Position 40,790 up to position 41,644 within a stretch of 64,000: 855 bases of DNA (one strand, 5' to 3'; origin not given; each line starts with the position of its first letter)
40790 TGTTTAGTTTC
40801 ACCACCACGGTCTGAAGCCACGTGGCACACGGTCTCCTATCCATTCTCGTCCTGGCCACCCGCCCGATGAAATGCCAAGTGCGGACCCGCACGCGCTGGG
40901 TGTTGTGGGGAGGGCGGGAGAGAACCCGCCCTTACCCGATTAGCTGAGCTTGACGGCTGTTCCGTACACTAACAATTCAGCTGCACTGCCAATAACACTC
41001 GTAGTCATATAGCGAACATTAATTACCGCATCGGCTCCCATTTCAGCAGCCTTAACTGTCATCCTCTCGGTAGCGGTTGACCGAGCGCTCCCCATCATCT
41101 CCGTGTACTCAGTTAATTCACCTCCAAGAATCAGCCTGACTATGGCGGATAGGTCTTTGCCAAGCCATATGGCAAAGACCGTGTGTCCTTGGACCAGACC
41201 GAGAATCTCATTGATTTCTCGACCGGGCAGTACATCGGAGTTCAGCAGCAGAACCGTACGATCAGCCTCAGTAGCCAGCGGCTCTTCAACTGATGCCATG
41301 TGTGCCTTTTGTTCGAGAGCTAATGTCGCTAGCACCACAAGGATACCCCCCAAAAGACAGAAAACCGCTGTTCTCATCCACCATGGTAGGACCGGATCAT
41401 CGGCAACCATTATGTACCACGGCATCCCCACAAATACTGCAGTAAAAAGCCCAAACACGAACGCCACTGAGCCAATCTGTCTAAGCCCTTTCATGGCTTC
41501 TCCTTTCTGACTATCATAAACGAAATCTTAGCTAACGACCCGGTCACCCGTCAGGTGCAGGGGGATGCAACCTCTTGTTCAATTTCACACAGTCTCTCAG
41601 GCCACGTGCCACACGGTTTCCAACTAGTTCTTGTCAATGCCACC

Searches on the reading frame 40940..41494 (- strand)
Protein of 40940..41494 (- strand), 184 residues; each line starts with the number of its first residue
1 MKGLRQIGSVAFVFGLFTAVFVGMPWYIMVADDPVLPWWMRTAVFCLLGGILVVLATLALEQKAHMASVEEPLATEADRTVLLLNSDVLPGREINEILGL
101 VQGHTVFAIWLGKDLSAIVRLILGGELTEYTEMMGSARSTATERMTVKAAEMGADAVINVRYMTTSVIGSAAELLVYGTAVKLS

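Call 12: search_protein_families(library=pfam, proteins=[window:40940-41494:-], max_evalue=0.01)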
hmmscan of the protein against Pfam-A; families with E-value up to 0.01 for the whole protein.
window:40940-41494:- (184 aa): 2 families
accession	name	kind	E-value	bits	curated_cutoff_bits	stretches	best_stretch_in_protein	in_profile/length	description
PF01906.23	YbjQ_1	-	5e-29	101.4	23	1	82-183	2-103/103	Putative heavy-metal-binding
PF16358.11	RcsF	-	0.0064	16.9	29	0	137-183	62-109/110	RcsF lipoprotein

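Call 17: find_encoding_contigs(protein=window:40940-41494:-, flank=6000, max_places=10)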
Protein window:40940-41494:- (184 aa): no gene with exactly this product is on record in the collection.

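Call 24: find_homologous_proteins(query=window:40940-41494:-, max_evalue=0.00001)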
Query window:40940-41494:- (184 aa): 4630 proteins with E <= 0.00001 among 5093 candidates; the best 120 are listed.
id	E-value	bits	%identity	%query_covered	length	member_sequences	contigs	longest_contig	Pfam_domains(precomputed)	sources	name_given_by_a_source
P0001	1.1e-111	388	100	100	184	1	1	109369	PF01906.24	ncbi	-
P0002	2.8e-102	358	91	100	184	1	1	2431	PF01906.24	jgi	jgi:uncharacterized protein YbjQ (UPF0145 family)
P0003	2.1e-101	355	91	100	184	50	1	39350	PF01906.24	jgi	-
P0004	3.1e-101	354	91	100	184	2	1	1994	PF01906.24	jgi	-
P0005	8.4e-101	353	90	100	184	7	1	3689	PF01906.24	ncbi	-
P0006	1.0e-100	353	90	100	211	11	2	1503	PF01906.24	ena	-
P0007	1.1e-100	353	91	100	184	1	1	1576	PF01906.24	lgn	-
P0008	1.5e-100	352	90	100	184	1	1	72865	PF01906.24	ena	-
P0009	3.1e-100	351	90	100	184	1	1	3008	PF01906.24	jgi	-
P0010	3.7e-100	351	89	100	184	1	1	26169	PF01906.24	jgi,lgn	jgi:uncharacterized protein YbjQ (UPF0145 family)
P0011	4.2e-100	351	90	100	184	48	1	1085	PF01906.24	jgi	-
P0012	4.4e-100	351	89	100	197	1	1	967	PF01906.24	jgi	jgi:uncharacterized protein YbjQ (UPF0145 family)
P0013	5.0e-100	350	90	100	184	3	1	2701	PF01906.24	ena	-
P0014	5.0e-100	350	91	100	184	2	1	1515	PF01906.24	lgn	-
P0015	5.2e-100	350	89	100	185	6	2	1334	PF01906.24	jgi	jgi:uncharacterized protein YbjQ (UPF0145 family)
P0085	2.4e-97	342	88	100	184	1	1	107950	PF01906.24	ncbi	-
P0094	3.5e-97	341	88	100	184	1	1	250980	PF01906.24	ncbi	-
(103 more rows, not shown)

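Call 25: find_encoding_contigs(protein=P0094, flank=5000, max_places=3)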
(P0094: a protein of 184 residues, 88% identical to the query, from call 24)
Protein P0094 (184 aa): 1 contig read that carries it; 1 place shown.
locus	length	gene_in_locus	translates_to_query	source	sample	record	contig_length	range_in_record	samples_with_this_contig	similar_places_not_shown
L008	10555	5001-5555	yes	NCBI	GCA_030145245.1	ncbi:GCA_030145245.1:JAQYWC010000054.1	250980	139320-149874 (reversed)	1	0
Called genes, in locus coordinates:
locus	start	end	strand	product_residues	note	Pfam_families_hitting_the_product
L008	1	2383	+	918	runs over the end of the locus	PF10101:DUF2339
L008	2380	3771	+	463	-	PF13163:DUF3999, PF00754:F5_F8_type_C (weak)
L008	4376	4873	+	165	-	PF09832:DUF2059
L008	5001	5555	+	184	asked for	PF01906:YbjQ_1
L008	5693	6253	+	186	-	PF04199:Cyclase (weak)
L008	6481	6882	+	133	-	-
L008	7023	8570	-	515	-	PF13185:GAF_2 (faint), PF07728:AAA_5 (faint), PF00158:Sigma54_activat, PF14532:Sigma54_activ_2, PF25601:AAA_lid_14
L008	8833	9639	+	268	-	PF00106:adh_short, PF08659:KR, PF13561:adh_short_C2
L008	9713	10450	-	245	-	PF01061:ABC2_membrane, PF12698:ABC2_membrane_3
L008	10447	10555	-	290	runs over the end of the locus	PF00005:ABC_tran, PF13304:AAA_21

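Call 26: find_encoding_contigs(protein=P0085, flank=5000, max_places=3)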
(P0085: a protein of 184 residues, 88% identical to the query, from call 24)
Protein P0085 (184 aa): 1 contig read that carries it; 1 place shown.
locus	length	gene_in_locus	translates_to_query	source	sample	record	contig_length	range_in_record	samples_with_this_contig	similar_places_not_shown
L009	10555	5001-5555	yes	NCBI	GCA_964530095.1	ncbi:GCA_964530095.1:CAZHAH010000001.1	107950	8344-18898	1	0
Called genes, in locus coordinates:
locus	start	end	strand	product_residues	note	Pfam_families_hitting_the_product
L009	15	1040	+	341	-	PF09505:Dimeth_Pyl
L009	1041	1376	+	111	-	PF09505:Dimeth_Pyl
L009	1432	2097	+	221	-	-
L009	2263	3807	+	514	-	PF07603:Lcl_C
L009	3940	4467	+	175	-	-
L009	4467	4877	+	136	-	PF01575:MaoC_dehydratas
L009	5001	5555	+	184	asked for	PF01906:YbjQ_1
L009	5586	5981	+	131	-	PF01042:Ribonuc_L-PSP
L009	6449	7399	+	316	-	PF00389:2-Hacid_dh, PF02826:2-Hacid_dh_C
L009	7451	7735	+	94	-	PF12837:Fer4_6 (faint)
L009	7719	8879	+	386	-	PF01855:POR_N, PF17147:PFOR_II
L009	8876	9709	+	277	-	PF02775:TPP_enzyme_C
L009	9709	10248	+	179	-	PF01558:POR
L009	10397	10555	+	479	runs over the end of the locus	PF11794:HpaB_N, PF03241:HpaB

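Call 27: find_encoding_contigs(protein=P0008, flank=5000, max_places=3)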
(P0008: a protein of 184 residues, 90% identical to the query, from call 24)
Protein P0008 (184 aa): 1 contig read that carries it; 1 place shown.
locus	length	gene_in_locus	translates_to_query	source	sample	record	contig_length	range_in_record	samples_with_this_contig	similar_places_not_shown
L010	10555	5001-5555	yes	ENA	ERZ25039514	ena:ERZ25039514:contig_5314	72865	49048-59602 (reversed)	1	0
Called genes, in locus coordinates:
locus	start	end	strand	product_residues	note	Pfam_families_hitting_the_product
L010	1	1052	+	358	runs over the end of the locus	-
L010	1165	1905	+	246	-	PF00989:PAS, PF08448:PAS_4, PF13426:PAS_9, PF00989:PAS (weak), PF13188:PAS_8, PF08447:PAS_3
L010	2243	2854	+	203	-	PF00989:PAS, PF13188:PAS_8 (faint), PF08448:PAS_4, PF13426:PAS_9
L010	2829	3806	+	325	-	PF02518:HATPase_c, PF00072:Response_reg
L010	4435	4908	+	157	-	-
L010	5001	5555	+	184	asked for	PF01906:YbjQ_1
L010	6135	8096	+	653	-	PF00724:Oxidored_FMN, PF00070:Pyr_redox (weak), PF03486:HI0933_like (weak), PF07992:Pyr_redox_2, PF12831:FAD_oxidored (weak), PF13450:NAD_binding_8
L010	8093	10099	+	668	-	PF00724:Oxidored_FMN, PF00070:Pyr_redox (faint), PF03486:HI0933_like (weak), PF07992:Pyr_redox_2, PF13450:NAD_binding_8 (weak)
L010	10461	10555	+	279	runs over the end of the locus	PF01012:ETF, PF00766:ETF_alpha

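Call 60: find_encoding_contigs(protein=P0003, flank=6000, max_places=4)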
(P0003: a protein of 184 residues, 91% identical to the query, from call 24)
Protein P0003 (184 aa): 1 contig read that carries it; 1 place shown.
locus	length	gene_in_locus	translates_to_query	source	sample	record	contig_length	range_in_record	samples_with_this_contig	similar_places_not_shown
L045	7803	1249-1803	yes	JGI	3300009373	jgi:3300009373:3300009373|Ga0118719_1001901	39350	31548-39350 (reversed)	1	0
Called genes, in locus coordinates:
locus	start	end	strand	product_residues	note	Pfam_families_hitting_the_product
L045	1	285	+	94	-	?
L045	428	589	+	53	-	-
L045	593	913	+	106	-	PF12570:DUF3750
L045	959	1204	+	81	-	-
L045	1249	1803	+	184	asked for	PF01906:YbjQ_1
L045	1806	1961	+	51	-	-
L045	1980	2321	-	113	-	-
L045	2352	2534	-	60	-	-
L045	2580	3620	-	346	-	PF01408:GFO_IDH_MocA, PF22725:GFO_IDH_MocA_C3, PF02894:GFO_IDH_MocA_C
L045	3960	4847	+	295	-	PF00941:FAD_binding_5, PF03450:CO_deh_flav_C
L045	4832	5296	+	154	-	PF00111:Fer2, PF01799:Fer2_2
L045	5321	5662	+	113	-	PF00190:Cupin_1 (weak), PF07883:Cupin_2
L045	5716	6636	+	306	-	PF03446:NAD_binding_2, PF03721:UDPG_MGDP_dh_N (faint), PF14833:NAD_binding_11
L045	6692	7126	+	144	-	PF03928:HbpS-like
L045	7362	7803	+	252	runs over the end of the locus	PF00392:GntR, PF07729:FCD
